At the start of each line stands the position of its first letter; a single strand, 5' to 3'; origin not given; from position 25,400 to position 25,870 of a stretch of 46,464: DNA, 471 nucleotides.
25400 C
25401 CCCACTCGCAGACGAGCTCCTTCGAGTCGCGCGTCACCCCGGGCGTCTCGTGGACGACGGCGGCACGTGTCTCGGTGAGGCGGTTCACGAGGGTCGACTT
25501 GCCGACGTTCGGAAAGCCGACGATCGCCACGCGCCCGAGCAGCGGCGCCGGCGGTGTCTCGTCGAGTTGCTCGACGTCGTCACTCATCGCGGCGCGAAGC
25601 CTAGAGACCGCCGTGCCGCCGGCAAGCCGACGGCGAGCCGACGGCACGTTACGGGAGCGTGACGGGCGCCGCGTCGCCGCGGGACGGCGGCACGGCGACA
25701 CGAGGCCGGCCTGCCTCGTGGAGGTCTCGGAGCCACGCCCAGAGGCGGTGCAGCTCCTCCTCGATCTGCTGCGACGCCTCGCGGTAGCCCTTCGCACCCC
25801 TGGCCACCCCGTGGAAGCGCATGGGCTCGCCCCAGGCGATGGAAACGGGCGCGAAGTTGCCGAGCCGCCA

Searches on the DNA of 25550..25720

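Call 57: search_rna_families(source=window, start=25550, end=25720, threshold=evalue, max_evalue=10)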
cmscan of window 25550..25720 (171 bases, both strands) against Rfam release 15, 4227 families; matches with E-value up to 10: 9.
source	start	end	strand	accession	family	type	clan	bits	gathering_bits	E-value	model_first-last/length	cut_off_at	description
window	25660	25712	-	RF01791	F6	Gene; sRNA;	-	24.2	46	0.016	1-57/57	no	F6 TB sRNA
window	25607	25655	-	RF01791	F6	Gene; sRNA;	-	18.5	46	0.4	1-57/57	no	F6 TB sRNA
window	25668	25712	-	RF01521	CC1840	Gene; sRNA;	-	18.5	50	1.4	51-95/95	no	caulobacter sRNA CC1840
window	25614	25647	-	RF02690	BTH_s1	Gene; sRNA;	-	14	74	0.19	40-73/205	no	Burkholderia sRNA 1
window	25609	25649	-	RF03407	MIR531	Gene; miRNA;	-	13.1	70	8.8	1-69/69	no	MIR531 microRNA precursor family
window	25550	25613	-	RF01937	mir-2780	Gene; miRNA;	-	12.5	95.5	4.8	1-62/88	3'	mir-2780 microRNA precursor family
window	25604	25669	+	RF00877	mir-592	Gene; miRNA;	-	12.1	67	9.8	1-88/88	no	mir-592 microRNA precursor family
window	25550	25649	+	RF01670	P17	Gene; sRNA;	-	9.4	45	2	186-282/282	5'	Pseudomonas sRNA P17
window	25613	25646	+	RF02690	BTH_s1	Gene; sRNA;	-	8.3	74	6.7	40-73/205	no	Burkholderia sRNA 1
